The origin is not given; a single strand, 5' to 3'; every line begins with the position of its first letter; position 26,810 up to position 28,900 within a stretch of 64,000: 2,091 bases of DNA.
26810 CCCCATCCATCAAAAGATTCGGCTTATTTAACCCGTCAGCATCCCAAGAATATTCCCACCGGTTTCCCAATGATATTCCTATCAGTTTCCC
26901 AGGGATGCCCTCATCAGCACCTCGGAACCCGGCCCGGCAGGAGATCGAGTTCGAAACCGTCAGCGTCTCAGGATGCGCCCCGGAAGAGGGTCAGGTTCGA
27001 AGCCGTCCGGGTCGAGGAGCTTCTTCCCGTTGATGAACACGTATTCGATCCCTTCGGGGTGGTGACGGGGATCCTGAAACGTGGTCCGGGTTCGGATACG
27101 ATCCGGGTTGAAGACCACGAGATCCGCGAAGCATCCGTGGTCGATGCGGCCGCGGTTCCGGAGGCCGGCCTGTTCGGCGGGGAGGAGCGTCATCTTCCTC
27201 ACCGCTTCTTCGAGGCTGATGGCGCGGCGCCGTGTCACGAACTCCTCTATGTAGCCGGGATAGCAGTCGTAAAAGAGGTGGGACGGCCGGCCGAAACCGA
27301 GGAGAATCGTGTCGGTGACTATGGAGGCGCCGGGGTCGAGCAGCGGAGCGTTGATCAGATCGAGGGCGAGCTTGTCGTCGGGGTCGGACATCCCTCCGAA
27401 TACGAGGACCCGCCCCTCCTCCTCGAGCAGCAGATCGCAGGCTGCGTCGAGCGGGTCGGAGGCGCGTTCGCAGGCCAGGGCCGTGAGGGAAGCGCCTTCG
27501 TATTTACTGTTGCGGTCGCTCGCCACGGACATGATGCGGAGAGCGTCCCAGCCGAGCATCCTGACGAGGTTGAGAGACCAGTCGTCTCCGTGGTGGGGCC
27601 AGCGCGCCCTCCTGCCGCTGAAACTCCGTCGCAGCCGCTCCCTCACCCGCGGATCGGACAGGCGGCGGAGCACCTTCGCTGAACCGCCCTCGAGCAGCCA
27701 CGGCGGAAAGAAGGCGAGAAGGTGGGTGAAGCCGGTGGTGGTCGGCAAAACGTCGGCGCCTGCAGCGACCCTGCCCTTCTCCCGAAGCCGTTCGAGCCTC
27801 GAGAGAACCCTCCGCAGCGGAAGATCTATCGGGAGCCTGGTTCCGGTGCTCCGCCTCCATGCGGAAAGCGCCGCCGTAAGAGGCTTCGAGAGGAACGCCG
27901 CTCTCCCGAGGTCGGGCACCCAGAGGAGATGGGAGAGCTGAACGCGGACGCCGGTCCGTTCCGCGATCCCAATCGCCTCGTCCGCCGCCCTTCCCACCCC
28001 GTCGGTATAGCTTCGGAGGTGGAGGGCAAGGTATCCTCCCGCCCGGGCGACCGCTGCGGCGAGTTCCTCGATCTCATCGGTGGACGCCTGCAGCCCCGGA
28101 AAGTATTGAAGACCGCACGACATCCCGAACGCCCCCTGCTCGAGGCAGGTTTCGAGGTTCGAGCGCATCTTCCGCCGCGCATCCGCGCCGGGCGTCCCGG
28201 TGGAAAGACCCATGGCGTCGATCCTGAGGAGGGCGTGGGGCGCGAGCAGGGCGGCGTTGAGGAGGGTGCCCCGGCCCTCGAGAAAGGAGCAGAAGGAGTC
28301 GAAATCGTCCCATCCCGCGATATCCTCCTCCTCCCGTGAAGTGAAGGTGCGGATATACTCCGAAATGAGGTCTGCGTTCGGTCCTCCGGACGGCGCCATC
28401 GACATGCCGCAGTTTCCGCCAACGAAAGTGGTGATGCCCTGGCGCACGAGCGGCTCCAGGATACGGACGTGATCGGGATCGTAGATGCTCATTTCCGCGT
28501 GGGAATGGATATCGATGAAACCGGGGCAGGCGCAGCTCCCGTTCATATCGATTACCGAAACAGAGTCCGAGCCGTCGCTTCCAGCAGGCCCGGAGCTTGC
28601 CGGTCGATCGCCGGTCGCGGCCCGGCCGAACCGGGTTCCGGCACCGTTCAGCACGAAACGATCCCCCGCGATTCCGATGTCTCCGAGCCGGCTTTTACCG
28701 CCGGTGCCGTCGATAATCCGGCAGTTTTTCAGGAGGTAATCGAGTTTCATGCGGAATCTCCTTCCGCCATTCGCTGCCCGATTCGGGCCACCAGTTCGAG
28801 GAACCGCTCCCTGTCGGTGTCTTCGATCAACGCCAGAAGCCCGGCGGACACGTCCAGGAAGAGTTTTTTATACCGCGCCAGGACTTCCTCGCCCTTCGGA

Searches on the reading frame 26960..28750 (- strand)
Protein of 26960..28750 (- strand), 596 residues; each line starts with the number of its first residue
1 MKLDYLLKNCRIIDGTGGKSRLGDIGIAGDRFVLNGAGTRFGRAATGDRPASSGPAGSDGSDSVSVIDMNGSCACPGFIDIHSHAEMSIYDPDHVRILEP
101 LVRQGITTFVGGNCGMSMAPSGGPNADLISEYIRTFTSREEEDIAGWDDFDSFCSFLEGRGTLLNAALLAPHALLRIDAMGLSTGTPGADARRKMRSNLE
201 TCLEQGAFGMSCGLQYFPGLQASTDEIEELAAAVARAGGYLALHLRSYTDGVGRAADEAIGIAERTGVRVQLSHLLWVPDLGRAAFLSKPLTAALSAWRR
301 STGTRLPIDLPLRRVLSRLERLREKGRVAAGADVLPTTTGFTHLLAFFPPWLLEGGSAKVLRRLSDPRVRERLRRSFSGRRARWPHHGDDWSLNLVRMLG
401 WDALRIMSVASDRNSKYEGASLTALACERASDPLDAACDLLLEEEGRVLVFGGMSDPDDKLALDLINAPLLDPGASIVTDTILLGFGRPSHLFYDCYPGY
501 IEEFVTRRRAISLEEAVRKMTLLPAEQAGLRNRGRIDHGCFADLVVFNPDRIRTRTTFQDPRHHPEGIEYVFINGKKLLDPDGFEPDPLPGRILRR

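Call 28: search_protein_families(library=pfam, proteins=[window:26960-28750:-], max_evalue=0.0001)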
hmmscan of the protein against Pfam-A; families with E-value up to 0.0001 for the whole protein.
window:26960-28750:- (596 aa): 2 families
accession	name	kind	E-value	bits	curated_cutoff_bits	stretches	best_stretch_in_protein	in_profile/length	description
PF07969.17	Amidohydro_3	-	7.3e-18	65.7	29.7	1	503-576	399-469/472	Amidohydrolase family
PF01979.26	Amidohydro_1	-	9.9e-13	48.5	25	1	508-576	278-343/345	Amidohydrolase family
